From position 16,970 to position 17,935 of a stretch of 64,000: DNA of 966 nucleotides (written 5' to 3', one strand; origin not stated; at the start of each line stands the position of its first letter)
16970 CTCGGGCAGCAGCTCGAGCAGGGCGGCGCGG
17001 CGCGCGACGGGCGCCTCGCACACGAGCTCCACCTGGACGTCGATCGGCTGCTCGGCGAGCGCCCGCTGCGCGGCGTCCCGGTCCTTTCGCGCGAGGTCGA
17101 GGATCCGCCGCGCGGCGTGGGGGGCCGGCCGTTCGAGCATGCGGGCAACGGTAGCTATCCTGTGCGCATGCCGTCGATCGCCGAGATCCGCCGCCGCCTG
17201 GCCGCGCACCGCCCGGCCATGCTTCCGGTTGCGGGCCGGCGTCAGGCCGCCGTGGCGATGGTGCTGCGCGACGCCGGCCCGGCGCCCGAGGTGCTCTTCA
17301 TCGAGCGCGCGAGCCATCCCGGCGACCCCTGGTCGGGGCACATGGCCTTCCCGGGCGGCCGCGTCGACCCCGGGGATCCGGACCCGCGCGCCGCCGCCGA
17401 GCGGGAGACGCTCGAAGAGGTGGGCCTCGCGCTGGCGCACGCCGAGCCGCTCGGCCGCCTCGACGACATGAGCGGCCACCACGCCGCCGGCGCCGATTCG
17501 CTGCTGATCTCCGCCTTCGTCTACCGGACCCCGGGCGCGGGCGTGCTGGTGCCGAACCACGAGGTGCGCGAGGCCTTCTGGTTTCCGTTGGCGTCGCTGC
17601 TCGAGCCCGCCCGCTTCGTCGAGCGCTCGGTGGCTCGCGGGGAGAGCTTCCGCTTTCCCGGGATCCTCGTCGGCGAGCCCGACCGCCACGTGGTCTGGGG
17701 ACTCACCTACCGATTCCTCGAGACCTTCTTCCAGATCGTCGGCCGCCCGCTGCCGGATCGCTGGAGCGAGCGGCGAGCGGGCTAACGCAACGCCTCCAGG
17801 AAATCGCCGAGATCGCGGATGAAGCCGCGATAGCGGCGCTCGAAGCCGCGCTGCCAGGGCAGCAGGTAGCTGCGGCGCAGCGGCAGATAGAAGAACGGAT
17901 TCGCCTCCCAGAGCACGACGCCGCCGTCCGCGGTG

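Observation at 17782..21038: Uncharacterised operon: Cys4 mini-protein, tandem-ACT protein, DUF3326 and ATP-grasp ligase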

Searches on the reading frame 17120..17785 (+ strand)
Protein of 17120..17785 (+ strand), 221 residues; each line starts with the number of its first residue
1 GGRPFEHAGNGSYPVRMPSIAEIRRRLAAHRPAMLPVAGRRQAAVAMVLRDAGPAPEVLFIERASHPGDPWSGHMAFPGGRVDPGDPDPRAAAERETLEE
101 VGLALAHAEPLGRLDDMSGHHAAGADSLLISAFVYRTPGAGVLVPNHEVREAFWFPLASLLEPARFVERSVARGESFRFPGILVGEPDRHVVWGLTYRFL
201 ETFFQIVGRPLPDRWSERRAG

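Call 3: search_protein_families(library=pfam, proteins=[window:17120-17785:+], max_evalue=0.01)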
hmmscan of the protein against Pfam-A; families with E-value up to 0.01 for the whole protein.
window:17120-17785:+ (221 aa): 2 families
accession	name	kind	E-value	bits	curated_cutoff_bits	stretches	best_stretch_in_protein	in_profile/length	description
PF00293.34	NUDIX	-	4.4e-19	69.2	21.1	1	41-166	2-125/134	NUDIX domain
PF22327.2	Nudt16-like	-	0.0012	19.2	27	1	73-108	33-68/161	U8 snoRNA-decapping enzyme-like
